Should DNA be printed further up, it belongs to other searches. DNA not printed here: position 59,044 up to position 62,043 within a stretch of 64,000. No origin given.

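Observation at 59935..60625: Mosaic mod gene: AT-rich target-recognition domain embedded in a GC-rich methyltransferase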

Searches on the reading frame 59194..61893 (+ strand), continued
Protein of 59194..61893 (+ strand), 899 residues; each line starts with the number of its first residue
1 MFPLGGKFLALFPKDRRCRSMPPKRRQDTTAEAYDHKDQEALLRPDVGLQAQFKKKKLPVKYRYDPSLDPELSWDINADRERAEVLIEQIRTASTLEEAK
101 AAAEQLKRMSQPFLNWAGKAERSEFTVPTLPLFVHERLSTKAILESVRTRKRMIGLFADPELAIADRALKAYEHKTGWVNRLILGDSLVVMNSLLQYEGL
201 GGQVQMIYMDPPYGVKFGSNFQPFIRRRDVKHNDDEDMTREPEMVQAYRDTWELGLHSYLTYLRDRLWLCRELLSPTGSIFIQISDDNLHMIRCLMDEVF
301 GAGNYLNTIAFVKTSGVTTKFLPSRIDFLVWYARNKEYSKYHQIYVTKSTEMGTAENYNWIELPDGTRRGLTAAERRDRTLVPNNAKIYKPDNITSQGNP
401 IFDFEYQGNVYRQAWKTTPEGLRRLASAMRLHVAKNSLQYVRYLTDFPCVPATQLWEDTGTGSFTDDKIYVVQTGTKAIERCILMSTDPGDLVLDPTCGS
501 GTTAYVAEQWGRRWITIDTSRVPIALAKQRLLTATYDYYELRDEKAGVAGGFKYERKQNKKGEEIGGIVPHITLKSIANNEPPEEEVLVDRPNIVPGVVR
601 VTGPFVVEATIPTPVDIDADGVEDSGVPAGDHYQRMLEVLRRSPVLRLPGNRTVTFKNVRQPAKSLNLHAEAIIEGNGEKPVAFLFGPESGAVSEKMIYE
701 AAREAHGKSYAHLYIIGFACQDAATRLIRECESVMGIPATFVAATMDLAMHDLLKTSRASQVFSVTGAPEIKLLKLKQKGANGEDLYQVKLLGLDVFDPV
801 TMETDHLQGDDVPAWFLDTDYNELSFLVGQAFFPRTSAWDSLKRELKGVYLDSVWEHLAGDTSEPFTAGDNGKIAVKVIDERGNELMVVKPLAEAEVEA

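Call 19: search_solved_structures(query=window:59254-61890:+, max_evalue=0.01, show_alignments=2)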
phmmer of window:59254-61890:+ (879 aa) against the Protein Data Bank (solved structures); distinct sequences matched with E-value up to 0.01: 15.
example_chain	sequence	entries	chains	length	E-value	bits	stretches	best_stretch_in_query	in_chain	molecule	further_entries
6k0w_B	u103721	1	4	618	1e-16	62.9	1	160-320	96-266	Adenine specific DNA methyltransferase (Mod)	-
4zcf_A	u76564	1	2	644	3.4e-12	48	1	142-318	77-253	Restriction endonuclease EcoP15I, modification subunit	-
6pbd_A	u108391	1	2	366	3e-07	31.6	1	448-511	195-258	Modification methylase CcrMI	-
7dsu_A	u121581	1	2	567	3.6e-07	31.4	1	157-296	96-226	Mbo45V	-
2zie_A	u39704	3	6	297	1.1e-05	26.5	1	434-511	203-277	Putative modification methylase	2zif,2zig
8s9m_A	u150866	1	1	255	2.5e-05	25.2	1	460-514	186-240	DNA cytosine-N4 methyltransferase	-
8s9n_A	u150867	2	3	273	2.7e-05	25.2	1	460-514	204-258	DNA cytosine-N4 methyltransferase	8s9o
5hek_A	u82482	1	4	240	4.7e-05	24.4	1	453-511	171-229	Adenine specific DNA methyltransferase (DpnA)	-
1g60_A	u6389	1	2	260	5.4e-05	24.2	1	456-500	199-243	Adenine-specific Methyltransferase MboIIA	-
5hfj_A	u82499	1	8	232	7e-05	23.8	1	453-511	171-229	Adenine specific DNA methyltransferase (DpnA)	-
8urk_A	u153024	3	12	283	0.0001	23.3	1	453-511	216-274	Methyltransferase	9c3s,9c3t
9c3u_A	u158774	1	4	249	0.0001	23.3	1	453-511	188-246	Methyltransferase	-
1boo_A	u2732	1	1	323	0.00096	20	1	456-512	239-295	PROTEIN (N-4 CYTOSINE-SPECIFIC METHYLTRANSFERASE PVU II)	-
1eg2_A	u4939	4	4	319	0.0058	17.4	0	450-502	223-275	MODIFICATION METHYLASE RSRI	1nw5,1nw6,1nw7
1nw8_A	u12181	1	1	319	0.0063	17.3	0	450-502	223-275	MODIFICATION METHYLASE RSRI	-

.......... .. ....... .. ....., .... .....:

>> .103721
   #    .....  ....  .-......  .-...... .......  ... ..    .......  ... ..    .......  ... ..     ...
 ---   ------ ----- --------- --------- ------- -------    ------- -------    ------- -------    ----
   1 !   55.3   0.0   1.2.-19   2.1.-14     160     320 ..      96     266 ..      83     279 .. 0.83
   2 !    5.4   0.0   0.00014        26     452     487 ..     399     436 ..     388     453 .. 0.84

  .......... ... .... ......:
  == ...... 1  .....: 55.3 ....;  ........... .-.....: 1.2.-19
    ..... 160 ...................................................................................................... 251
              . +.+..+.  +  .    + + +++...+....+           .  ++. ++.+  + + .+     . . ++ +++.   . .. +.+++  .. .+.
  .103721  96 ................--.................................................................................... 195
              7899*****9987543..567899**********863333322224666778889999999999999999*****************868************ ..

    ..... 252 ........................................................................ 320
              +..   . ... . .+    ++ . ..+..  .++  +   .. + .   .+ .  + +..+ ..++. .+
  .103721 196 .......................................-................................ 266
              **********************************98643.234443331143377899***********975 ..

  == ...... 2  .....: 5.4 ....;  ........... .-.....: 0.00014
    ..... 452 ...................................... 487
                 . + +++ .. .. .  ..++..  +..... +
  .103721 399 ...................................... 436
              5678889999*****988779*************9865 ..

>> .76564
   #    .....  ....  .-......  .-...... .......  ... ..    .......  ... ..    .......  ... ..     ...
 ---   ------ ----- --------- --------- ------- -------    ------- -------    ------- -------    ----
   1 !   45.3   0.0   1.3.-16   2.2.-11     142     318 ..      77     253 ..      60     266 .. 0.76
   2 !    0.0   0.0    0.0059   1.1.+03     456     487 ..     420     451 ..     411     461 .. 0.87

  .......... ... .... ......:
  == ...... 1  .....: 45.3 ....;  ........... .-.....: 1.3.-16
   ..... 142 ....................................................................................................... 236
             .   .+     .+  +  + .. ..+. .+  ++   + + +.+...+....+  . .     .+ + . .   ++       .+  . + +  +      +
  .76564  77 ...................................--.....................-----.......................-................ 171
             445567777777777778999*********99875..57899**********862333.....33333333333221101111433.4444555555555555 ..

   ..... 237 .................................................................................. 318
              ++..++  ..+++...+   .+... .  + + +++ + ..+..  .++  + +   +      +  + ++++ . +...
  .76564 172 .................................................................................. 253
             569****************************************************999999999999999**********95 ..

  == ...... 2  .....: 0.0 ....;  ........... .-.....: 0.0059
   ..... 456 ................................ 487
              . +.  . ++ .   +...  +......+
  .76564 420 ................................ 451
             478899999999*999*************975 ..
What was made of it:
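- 59935..60630 (+): AT-rich exchange cassette (aa 248-479 in the numbering that starts at 59194). It carries catalytic motifs V-VIII (to about 60205) and then the target-recognition domain proper (about 60206-60615). EcoP15I Mod and 6k0w Mod align up to aa 338 and again from aa 476 in this numbering (call 19).
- Closest known: EcoP15I-type Type III restriction-modification enzymes. Same: Sequence matches to 4zcf and 6k0w Mod appear on both sides of the TRD (call 19).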

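Call 22: search_protein_families(library=ncbifam, proteins=[window:59254-61890:+], max_evalue=0.01)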
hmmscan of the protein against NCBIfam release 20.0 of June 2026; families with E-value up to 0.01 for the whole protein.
window:59254-61890:+ (879 aa): 4 families
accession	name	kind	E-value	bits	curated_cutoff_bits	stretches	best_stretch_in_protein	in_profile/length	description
NF050803.1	DnaMtaseCcrMCaul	equivalog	8.1e-16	57.9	830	1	446-513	182-249/350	adenine-specific DNA-methyltransferase CcrM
NF008572.0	PRK11524.1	equivalog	6.4e-13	48.5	292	1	454-526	199-272/294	adenine-specific DNA-methyltransferase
NF010253.0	PRK13699.1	subfamily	1.6e-06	28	244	1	443-500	137-194/226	DNA methyltransferase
NF045667.1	MTase_DVU1556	equivalog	0.0066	15.9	155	0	464-510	17-64/213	DVU_1556 family methyltransferase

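Call 23: search_protein_families(library=padloc, proteins=[window:59254-61890:+], max_evalue=0.001)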
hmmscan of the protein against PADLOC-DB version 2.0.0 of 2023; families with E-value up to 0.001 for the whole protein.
window:59254-61890:+ (879 aa): 46 families (the best 25 are shown)
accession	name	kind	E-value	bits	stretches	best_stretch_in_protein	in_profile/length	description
PDLC03632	MTase_III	-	2.4e-157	523.7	2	84-571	73-595/983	Type III methyltransferase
PDLC03636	MTase_III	-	3.5e-39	133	3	227-365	86-217/575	Type III methyltransferase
PDLC03354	MTase_II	-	8.1e-36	121.9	2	159-318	60-210/425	Type II methyltransferase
PDLC03644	MTase_III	-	5.5e-35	119.1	1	157-550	36-434/542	Type III methyltransferase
PDLC03635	MTase_III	-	4.7e-29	99.6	1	159-498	218-559/708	Type III methyltransferase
PDLC03633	MTase_III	-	1.5e-27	94.5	2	102-294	34-206/616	Type III methyltransferase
PDLC03634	MTase_III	-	5.4e-26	89.6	1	160-484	95-423/621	Type III methyltransferase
PDLC03339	MTase_II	-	1.9e-25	87.5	2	450-512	210-272/399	Type II methyltransferase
PDLC03300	MTase_II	-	4.9e-24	82.9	2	181-323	28-171/302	Type II methyltransferase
PDLC03371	MTase_II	-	7.4e-23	79.4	2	450-514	191-255/260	Type II methyltransferase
PDLC03641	MTase_III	-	2.7e-22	77.1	1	160-485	105-426/657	Type III methyltransferase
PDLC03299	MTase_II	-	1e-18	65.9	1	453-521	199-268/296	Type II methyltransferase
PDLC03638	MTase_III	-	1.9e-18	64.2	1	237-500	429-666/816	Type III methyltransferase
PDLC03738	oMTase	-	4.2e-18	63.2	2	447-512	201-266/376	orphan methyltransferase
PDLC03216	MTase_II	-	8.2e-18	62.5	2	447-513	191-257/364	Type II methyltransferase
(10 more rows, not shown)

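Call 24: find_encoding_contigs(protein=P0001, flank=10000, max_places=3)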
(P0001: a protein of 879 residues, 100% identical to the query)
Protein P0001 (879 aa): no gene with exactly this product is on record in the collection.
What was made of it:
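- Tried and rejected: Looking up the source contig through the exact Mod protein failed (call 24).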

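Call 48: search_protein_families(library=pfam, proteins=[L001:4492-7416:+, L002:1206-2291:+, L002:369-1127:+, L001:2-1726:+, L001:7630-8232:+], max_evalue=0.01)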
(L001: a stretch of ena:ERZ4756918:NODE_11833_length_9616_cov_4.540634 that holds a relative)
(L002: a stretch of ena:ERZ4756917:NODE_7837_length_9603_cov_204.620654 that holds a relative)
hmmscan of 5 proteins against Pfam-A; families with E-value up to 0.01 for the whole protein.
L001:4492-7416:+ (974 aa): 1 family
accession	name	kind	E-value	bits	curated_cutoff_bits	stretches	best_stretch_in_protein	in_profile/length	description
PF04851.21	ResIII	-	1.5e-06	28.7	22.5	1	112-308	8-141/164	Type III restriction enzyme, res subunit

L002:1206-2291:+ (361 aa): 4 families
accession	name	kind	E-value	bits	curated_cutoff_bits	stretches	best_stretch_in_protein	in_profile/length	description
PF13304.12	AAA_21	-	3.2e-11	44.3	27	1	7-68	239-300/304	AAA domain, putative AbiEii toxin, Type IV TA system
PF13175.12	AAA_15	-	5.5e-11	43.1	32.1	1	7-70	302-374/374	AAA ATPase domain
PF11398.14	DUF2813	-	1.1e-05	25.4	21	1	27-78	286-333/372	Protein of unknown function (DUF2813)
PF02463.25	SMC_N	-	0.0087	15.9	40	0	18-79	149-209/220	RecF/RecN/SMC N terminal domain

L002:369-1127:+ (252 aa): 0 families

L001:2-1726:+ (574 aa): 4 families
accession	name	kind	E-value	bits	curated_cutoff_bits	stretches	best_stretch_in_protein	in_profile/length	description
PF13304.12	AAA_21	-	3.9e-12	47.3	27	1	141-281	166-300/304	AAA domain, putative AbiEii toxin, Type IV TA system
PF13175.12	AAA_15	-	7.4e-12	46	32.1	1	196-283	291-374/374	AAA ATPase domain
PF11398.14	DUF2813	-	1.6e-05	24.9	21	1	240-291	286-333/372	Protein of unknown function (DUF2813)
PF02463.25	SMC_N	-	0.0011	18.9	40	1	192-292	112-209/220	RecF/RecN/SMC N terminal domain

L001:7630-8232:+ (200 aa): 0 families

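Call 57: find_encoding_contigs(protein=P0033, flank=6000, max_places=2)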
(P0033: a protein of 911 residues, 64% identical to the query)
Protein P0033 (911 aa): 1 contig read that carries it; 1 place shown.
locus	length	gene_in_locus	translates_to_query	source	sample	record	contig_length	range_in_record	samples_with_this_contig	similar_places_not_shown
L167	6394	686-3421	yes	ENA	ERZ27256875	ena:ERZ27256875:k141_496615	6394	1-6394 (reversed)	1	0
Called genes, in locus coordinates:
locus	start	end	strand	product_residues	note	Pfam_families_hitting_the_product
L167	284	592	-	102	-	-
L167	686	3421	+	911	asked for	PF01555:N6_N4_Mtase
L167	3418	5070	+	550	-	PF02463:SMC_N (faint), PF13304:AAA_21, PF13175:AAA_15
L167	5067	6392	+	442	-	?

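Call 63: predict_structure(alignment_id=A1)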
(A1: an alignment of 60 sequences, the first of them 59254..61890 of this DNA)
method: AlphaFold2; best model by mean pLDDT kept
length: 879 residues; sequences in the alignment: 60
mean_pLDDT: 62.3   pTM: 0.42
mean pLDDT of the five models: 62.3, 61.5, 61.2, 59.4, 58.7
residues with pLDDT >= 90: 106; 70-90: 302; 50-70: 148; < 50: 323
segments of 3 or more residues with pLDDT < 50: 1-57, 90-182, 194-234, 296-298, 442-452, 498-517, 526-531, 543-571, 578-610, 725-747, 816-818
pLDDT, mean of each block of 10 residues (from residue 1): 37 28 29 32 31 39 72 81 69 31 28 34 35 29 29 27 35 38 76 44 30 35 35 52 72 86 81 86 90 60 75 90 85 79 89 84 88 87 90 91 91 88 87 81 40 69 87 71 70 58 39 43 53 54 44 37 42 50 27 29 38 71 66 78 85 78 82 84 91 82 84 88 51 28 46 87 86 69 69 82 72 61 54 65 86 82 70 83
secondary structure, 60 per line:
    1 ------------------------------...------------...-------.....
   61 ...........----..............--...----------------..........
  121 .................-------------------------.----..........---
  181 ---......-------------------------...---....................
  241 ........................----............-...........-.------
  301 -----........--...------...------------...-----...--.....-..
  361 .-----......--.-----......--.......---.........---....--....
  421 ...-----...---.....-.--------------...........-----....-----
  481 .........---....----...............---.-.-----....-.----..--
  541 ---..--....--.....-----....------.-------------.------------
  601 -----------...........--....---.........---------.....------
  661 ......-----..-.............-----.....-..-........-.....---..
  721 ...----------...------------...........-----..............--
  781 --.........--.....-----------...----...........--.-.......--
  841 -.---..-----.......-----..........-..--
elements in order (helices of 4 or more, strands of 3 or more residues): H56-71 H76-89 H111-137 H168-177 E184-189 H221-253 E254-264 H269-280 E285-292 E306-313 E325-327 E340-342 E348-350 H353-357 E367-372 E381-386 E389-395 H399-407 E411-414 E417-423 E429-431 H456-466 E472-475 H481-489 E493-496 H501-515 H527-530 E548-551 H554-558 E564-567 H612-622 E625-628 E632-640 E650-654 E661-666 H675-687 E693-697 H702-709 H711-715 E719-723 E749-759 E765-778 E783-788 E794-798 E810-812 H817-826 H832-838 E853-859 E865-871
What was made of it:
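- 59935..60630 (+): The AlphaFold model has 10-residue block pLDDT of 75-91 across most of the block, with one block at 60 (call 63).
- Tried and rejected: The AlphaFold model is poor overall (mean pLDDT 62, pTM 0.42, call 63).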
